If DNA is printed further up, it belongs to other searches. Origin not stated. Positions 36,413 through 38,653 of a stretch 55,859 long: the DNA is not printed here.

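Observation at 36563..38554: Compositionally foreign B12-binding radical SAM gene in the middle of the glycan locus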

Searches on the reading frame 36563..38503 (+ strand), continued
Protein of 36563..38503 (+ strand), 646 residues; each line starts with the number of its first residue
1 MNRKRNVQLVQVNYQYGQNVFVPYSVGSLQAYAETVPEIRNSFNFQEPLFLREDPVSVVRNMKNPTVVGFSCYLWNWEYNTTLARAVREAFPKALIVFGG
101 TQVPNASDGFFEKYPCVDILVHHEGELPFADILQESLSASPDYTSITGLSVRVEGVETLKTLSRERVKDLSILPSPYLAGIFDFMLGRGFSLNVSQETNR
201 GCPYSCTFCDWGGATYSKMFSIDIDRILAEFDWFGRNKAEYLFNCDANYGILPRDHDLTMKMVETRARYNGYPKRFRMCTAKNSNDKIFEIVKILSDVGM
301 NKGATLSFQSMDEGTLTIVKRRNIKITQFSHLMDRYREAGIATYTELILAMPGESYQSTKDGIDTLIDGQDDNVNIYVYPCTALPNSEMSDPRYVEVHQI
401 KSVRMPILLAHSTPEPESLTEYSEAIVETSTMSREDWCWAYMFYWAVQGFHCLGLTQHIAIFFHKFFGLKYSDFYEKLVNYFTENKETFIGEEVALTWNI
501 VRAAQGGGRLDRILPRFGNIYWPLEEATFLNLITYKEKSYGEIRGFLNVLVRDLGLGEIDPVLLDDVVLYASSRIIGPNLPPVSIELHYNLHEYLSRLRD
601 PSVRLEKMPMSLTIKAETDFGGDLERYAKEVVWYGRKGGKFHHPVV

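Call 16: search_solved_structures(query=window:36563-38503:+, max_evalue=0.01, show_alignments=2)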
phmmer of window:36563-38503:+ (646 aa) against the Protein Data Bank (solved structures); distinct sequences matched with E-value up to 0.01: 2.
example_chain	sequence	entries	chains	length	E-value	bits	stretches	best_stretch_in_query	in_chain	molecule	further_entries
7kdx_A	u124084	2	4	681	8.7e-108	364.4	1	18-492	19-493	Methyltransferase TokK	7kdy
9n1b_A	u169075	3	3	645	5e-62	213.2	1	23-386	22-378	Radical SAM protein | Radical SAM enzyme CysS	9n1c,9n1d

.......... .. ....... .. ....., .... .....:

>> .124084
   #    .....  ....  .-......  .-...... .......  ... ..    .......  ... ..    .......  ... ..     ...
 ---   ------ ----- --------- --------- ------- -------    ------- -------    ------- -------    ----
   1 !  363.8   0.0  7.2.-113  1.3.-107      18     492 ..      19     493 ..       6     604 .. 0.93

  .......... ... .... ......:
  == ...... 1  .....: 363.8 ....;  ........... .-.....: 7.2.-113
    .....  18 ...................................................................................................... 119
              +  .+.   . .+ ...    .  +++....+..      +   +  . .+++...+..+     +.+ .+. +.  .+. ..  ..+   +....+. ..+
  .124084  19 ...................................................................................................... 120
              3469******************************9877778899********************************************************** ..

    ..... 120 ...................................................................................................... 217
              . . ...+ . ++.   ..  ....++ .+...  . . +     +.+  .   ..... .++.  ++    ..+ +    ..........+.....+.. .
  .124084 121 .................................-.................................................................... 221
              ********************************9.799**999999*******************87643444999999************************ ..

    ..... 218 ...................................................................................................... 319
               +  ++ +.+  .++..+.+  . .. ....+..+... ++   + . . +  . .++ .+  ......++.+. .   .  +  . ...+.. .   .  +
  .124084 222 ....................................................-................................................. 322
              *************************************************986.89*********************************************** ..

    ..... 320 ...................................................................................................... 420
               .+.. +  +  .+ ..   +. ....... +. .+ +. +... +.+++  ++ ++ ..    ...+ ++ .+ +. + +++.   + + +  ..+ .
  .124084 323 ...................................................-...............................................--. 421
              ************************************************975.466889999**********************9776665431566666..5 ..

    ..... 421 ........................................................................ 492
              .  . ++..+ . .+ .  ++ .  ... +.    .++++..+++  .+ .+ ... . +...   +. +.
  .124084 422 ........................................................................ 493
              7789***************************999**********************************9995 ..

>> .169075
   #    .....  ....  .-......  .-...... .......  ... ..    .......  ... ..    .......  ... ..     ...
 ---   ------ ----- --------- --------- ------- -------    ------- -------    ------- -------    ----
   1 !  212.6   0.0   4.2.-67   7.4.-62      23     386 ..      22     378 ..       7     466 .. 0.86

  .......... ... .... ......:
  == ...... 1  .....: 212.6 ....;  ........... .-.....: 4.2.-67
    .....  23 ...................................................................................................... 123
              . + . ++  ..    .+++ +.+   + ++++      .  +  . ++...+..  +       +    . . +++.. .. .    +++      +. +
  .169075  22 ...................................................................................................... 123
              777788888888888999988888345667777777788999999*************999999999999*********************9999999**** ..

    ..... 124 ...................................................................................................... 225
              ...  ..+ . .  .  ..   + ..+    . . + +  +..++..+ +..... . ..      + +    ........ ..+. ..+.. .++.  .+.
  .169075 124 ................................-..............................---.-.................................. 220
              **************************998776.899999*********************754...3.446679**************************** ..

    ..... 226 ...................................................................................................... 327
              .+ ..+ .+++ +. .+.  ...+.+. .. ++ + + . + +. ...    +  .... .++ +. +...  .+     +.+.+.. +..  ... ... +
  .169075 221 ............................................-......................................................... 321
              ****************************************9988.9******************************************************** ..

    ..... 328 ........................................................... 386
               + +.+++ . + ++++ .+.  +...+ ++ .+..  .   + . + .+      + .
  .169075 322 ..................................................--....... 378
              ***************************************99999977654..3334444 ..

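Call 17: find_encoding_contigs(protein=P0003, flank=8000, max_places=3)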
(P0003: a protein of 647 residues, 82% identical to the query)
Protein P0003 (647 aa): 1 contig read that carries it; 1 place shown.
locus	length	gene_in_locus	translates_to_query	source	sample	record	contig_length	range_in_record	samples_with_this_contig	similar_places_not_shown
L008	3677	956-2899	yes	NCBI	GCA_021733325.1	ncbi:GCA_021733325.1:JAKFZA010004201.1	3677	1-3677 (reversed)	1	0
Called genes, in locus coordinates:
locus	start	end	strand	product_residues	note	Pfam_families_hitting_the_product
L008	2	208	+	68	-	?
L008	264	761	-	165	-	PF01467:CTP_transf_like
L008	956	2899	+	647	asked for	PF02310:B12-binding (weak), PF04055:Radical_SAM (weak)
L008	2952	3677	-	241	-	?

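Call 18: find_encoding_contigs(protein=P0004, flank=8000, max_places=3)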
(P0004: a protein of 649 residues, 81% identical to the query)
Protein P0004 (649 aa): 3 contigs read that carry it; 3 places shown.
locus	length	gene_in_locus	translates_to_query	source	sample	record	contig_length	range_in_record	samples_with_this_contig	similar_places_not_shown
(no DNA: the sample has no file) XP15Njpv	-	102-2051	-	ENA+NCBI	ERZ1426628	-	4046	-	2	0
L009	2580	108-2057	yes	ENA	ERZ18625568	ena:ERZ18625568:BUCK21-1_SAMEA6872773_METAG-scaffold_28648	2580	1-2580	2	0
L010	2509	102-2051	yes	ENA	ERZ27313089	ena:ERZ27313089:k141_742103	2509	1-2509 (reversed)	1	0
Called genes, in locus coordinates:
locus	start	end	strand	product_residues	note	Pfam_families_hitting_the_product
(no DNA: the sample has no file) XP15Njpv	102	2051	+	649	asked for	PF02310:B12-binding (weak), PF04055:Radical_SAM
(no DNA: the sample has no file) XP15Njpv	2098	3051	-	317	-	PF01073:3Beta_HSD (faint), PF01370:Epimerase, PF16363:GDP_Man_Dehyd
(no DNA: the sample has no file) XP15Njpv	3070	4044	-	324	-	?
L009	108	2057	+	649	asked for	PF02310:B12-binding (weak), PF04055:Radical_SAM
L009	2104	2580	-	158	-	?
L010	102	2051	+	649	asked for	PF02310:B12-binding (weak), PF04055:Radical_SAM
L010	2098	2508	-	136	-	?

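Call 26: find_related_loci(query=A1, collection=genome_contigs, flank=10000)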
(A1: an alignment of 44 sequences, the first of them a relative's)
Query A1 (646 aa) in genome_contigs; peptide patterns used: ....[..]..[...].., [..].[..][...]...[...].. (x = any residue, [..] = any of these).
600 stretches matched a pattern (row limit reached: there are more); 592 encode a relative of the query (tblastn E <= 1e-3); the best 80 are kept; 80 distinct loci.
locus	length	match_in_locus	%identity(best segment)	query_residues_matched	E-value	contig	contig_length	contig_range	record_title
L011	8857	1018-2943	61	1-643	0e+0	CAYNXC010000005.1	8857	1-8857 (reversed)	MAG TPA_asm: uncultured Candidatus Saccharibacteria bacterium isolate binchicken_co277_39 genome assembly, contig: NODE_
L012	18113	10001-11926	60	1-643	0e+0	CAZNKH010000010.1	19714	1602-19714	MAG TPA_asm: uncultured Candidatus Saccharibacteria bacterium isolate binchicken_co115_319 genome assembly, contig: NODE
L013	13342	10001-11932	45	5-646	0e+0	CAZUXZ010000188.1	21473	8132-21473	MAG TPA_asm: uncultured Rhizobiaceae bacterium isolate SRP092796_co1_574 genome assembly, contig: k141_1141186, whole ge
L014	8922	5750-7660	45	4-641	0e+0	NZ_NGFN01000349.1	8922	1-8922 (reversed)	Streptomyces swartbergensis strain HMC13 scaffold349.1, whole genome shotgun sequence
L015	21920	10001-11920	41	1-643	3e-170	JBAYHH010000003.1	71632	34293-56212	MAG: Candidatus Magasanikiibacteriota bacterium isolate SO_2016_GW1_145 scaffold00826_OW334_2016, whole genome shotgun s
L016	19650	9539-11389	43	5-639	8e-156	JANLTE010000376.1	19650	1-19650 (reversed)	MAG: Elusimicrobiota bacterium isolate OTE_25_metabat_244 OTE_25_k141_2670351, whole genome shotgun sequence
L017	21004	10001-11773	40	1-639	3e-145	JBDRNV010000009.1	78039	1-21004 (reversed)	MAG: Nanoarchaeota archaeon isolate MEGAHIT-group-1.916 k141_7266135, whole genome shotgun sequence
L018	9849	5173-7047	35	4-639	6e-125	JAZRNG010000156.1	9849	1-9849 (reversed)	MAG: Acutalibacteraceae bacterium isolate T1900045411_YK20190101.MAGScoT_cleanbin_000042 SGB_7012_k141_2996643, whole ge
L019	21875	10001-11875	36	4-639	1e-126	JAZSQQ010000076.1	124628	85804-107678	MAG: Acutalibacteraceae bacterium isolate T1900044542_TS20190008.MAGScoT_cleanbin_000004 SGB_77_k141_842303, whole genom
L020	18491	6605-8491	36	1-637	3e-123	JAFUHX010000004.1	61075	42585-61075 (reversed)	MAG: Clostridia bacterium isolate RGIG4510 Roe_deer_Rectum-1__c440, whole genome shotgun sequence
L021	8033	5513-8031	36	2-640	2e-123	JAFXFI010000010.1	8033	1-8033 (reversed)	MAG: Clostridia bacterium isolate RGIG6364 Sheep_Rectum-4__c81062, whole genome shotgun sequence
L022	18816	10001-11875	35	4-640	1e-122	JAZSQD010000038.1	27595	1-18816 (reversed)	MAG: Acutalibacteraceae bacterium isolate T1900044544_TS20190010.MAGScoT_cleanbin_000038 SGB_102_k141_829743, whole geno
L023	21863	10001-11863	36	4-637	7e-122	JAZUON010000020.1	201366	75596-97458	MAG: Acutalibacteraceae bacterium isolate T1900044873_TS20190339.MAGScoT_cleanbin_000012 SGB_3176_k141_1542348, whole ge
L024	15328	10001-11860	35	5-639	1e-120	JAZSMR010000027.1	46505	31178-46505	MAG: Acutalibacteraceae bacterium isolate T1900044553_TS20190019.MAGScoT_cleanbin_000023 SGB_264_k141_1995641, whole gen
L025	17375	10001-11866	36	5-640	2e-124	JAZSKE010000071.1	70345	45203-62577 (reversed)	MAG: Acutalibacteraceae bacterium isolate T1900044562_TS20190028.MAGScoT_cleanbin_000011 SGB_370_k141_339454, whole geno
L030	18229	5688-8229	36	3-636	5e-118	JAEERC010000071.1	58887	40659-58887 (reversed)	MAG: Clostridiaceae bacterium isolate Tb.RUG.35 k141_12225183_flag=1_multi=17.9147_len=58887, whole genome shotgun seque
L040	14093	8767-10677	33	7-641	1e-110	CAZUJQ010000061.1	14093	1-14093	MAG TPA_asm: uncultured Planctomycetales bacterium isolate binchicken_co21_390 genome assembly, contig: NODE_2889_length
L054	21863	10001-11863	33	5-639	5e-105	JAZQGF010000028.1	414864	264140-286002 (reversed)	MAG: Acutalibacteraceae bacterium isolate T1900044631_TS20190097.MAGScoT_cleanbin_000019 SGB_1037_k141_23867, whole geno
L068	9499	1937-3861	34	2-644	3e-100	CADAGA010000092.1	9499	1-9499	MAG: Ruminococcaceae bacterium isolate RUG13261 genome assembly, contig: RUG13261_asm_92, whole genome shotgun sequence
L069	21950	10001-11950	32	1-645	9e-100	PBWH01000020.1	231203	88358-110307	MAG: Gemmatimonadetes bacterium isolate RS821 7949, whole genome shotgun sequence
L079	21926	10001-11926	31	6-645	6e-92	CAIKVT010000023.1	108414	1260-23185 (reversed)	MAG: uncultured Elusimicrobia bacterium isolate MJ-time_bin-0941 genome assembly, contig: bin-0941:23/84, whole genome s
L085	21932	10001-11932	29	1-641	1e-82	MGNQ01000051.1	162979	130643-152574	MAG: Chloroflexi bacterium RBG_16_56_11 RBG_16_scaffold_724, whole genome shotgun sequence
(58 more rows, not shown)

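Call 34: search_protein_families(library=pfam, proteins=[L068:5205-6200:-, L019:11911-13839:+, L040:4901-5884:+, L030:11406-12659:-, L069:12953-13993:+, L024:7630-8004:+, L054:14177-15469:-, L085:11977-12948:+, L054:17192-17935:-, L079:6988-7941:+], max_evalue=0.001)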
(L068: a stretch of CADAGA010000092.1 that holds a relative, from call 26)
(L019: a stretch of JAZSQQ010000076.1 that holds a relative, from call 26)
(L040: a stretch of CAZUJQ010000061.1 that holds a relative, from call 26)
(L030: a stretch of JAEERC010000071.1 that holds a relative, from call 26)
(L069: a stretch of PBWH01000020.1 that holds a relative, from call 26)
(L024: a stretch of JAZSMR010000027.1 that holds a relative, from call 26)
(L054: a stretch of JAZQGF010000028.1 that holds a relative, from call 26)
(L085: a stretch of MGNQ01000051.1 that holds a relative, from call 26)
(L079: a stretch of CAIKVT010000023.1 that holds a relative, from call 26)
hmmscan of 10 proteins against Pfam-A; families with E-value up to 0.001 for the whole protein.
L068:5205-6200:- (331 aa): 2 families
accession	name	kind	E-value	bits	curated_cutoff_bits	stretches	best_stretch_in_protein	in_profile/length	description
PF00288.32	GHMP_kinases_N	-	3.6e-15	56.4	22.3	1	86-162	12-87/87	GHMP kinases N terminal domain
PF08544.19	GHMP_kinases_C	-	2e-06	28.6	21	1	232-295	2-65/85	GHMP kinases C terminal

L019:11911-13839:+ (642 aa): 2 families
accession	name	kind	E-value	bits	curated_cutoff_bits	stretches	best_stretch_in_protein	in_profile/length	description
PF04055.27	Radical_SAM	-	6.7e-14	52.8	29.5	1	195-355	3-160/166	Radical SAM superfamily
PF02310.24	B12-binding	-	9.5e-09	35.6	32.1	1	54-131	39-120/121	B12 binding domain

L040:4901-5884:+ (327 aa): 8 families
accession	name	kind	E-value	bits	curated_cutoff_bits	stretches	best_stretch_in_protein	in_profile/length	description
PF01370.27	Epimerase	-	3.7e-52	177.6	20.9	1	11-238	1-230/240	NAD dependent epimerase/dehydratase family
PF16363.11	GDP_Man_Dehyd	-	1e-30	107.8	27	1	12-308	1-332/332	GDP-mannose 4,6 dehydratase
PF01073.25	3Beta_HSD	-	3.1e-15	56.4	22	1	12-227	1-223/280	3-beta hydroxysteroid dehydrogenase/isomerase family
PF13460.12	NAD_binding_10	-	9.6e-08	32.5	27.2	1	15-178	1-146/184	NAD(P)H-binding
PF05368.20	NmrA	-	4.5e-06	26.9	27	1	9-122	3-108/298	NmrA-like family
PF04321.23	RmlD_sub_bind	-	0.00011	21.8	27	1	11-184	3-157/287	RmlD substrate binding domain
PF07993.18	NAD_binding_4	-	0.00015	21.4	20.1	0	101-186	116-210/258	Male sterility protein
PF02719.21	Polysacc_synt_2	-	0.00037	20.2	20.2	0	64-121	70-128/293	Polysaccharide biosynthesis protein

L030:11406-12659:- (417 aa): 6 families
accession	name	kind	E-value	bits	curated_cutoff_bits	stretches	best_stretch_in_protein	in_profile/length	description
PF00483.29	NTP_transferase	-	2.1e-28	100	21.2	1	2-229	1-243/245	Nucleotidyl transferase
PF12804.13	NTP_transf_3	-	2.3e-13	51.1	27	1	3-134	1-127/160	MobA-like NTP transferase domain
PF13242.12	Hydrolase_like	-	1.8e-09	37.8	22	1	349-396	2-50/75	HAD-hyrolase-like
PF00702.32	Hydrolase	-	2.2e-08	35.1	26.4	1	247-388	85-191/191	haloacid dehalogenase-like hydrolase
PF13419.12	HAD_2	-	2.2e-08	34.8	23.8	1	350-393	134-177/178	Haloacid dehalogenase-like hydrolase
PF08645.17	PNK3P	-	0.00042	20.5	22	0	262-377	24-126/161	Polynucleotide kinase 3 phosphatase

L069:12953-13993:+ (346 aa): 2 families
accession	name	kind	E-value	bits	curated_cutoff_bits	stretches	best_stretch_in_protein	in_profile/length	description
PF02780.25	Transketolase_C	-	1.4e-31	109.5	25.9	1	193-315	1-124/124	Transketolase, C-terminal domain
PF02779.29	Transket_pyr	-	1.2e-29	103.6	27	1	4-177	3-172/174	Transketolase, pyrimidine binding domain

L024:7630-8004:+ (124 aa): 8 families
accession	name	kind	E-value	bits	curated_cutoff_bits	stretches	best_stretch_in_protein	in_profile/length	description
PF07883.17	Cupin_2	-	6.3e-13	48.7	27.2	1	40-105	6-65/70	Cupin domain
PF14667.12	Polysacc_synt_C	-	1.4e-10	41.7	28.7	1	17-84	2-69/111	Polysaccharide biosynthesis C-terminal domain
PF05899.18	Cupin_3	-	3.8e-07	30.1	23.5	1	45-96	16-64/74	EutQ-like cupin domain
PF03079.20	ARD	-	7.9e-06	26.6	27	1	52-107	90-146/157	ARD/ARD' family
PF00190.28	Cupin_1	-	1.8e-05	24.8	22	1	40-105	41-108/151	Cupin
PF06865.17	Ppnp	-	2.4e-05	25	25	1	45-103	31-87/92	Pyrimidine/purine nucleoside phosphorylase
PF06052.18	3-HAO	-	0.00025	21.2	25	1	43-98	43-97/151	3-hydroxyanthranilic acid dioxygenase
PF05523.17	FdtA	-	0.00068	19.9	23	1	40-107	41-109/131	WxcM-like, C-terminal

L054:14177-15469:- (430 aa): 1 family
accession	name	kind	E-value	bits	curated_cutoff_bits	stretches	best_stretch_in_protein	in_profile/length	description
PF11992.13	TgpA_N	-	0.00028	20.5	30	0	182-384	8-139/333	TgpA N-terminal domain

L085:11977-12948:+ (323 aa): 1 family
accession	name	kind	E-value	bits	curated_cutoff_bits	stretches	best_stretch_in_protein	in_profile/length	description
PF00248.27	Aldo_ket_red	-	2.5e-59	201.2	24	1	15-308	1-286/291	Aldo/keto reductase family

L054:17192-17935:- (247 aa): 8 families
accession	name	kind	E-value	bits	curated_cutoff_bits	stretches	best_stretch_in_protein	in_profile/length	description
PF00005.33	ABC_tran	-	1.7e-38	132.8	25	1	23-171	1-137/137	ABC transporter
PF13304.12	AAA_21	-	3.8e-14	53.9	27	2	136-201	231-299/304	AAA domain, putative AbiEii toxin, Type IV TA system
PF02463.25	SMC_N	-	3.1e-09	37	40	1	34-208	25-205/220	RecF/RecN/SMC N terminal domain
PF13191.12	AAA_16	-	7.1e-05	23.8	32.6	1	32-65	23-57/167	AAA ATPase domain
PF13175.12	AAA_15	-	0.00012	22.2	32.1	0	34-93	24-84/374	AAA ATPase domain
PF13555.12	AAA_29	-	0.00041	20.5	27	1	27-51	16-40/61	P-loop containing region of AAA domain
PF09818.15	ABC_ATPase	-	0.00055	19.5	23.2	0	30-55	77-101/283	P-loop domain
PF25199.1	nSTAND_NTPase5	-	0.00099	19.4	34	0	30-51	38-59/145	Novel STAND NTPase 5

L079:6988-7941:+ (317 aa): 4 families
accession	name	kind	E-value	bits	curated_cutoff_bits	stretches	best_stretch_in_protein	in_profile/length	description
PF00676.26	E1_dh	-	6.3e-48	163.7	22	1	11-306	2-297/300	Dehydrogenase E1 component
PF13292.11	DXP_synthase_N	-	4.8e-06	26.5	21.2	1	114-185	114-185/274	1-deoxy-D-xylulose-5-phosphate synthase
PF00456.26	Transketolase_N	-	0.00025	20.6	22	1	134-233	145-242/334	Transketolase, thiamine diphosphate binding domain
PF02775.26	TPP_enzyme_C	-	0.00088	19.5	21.9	0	111-229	28-148/151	Thiamine pyrophosphate enzyme, C-terminal TPP binding domain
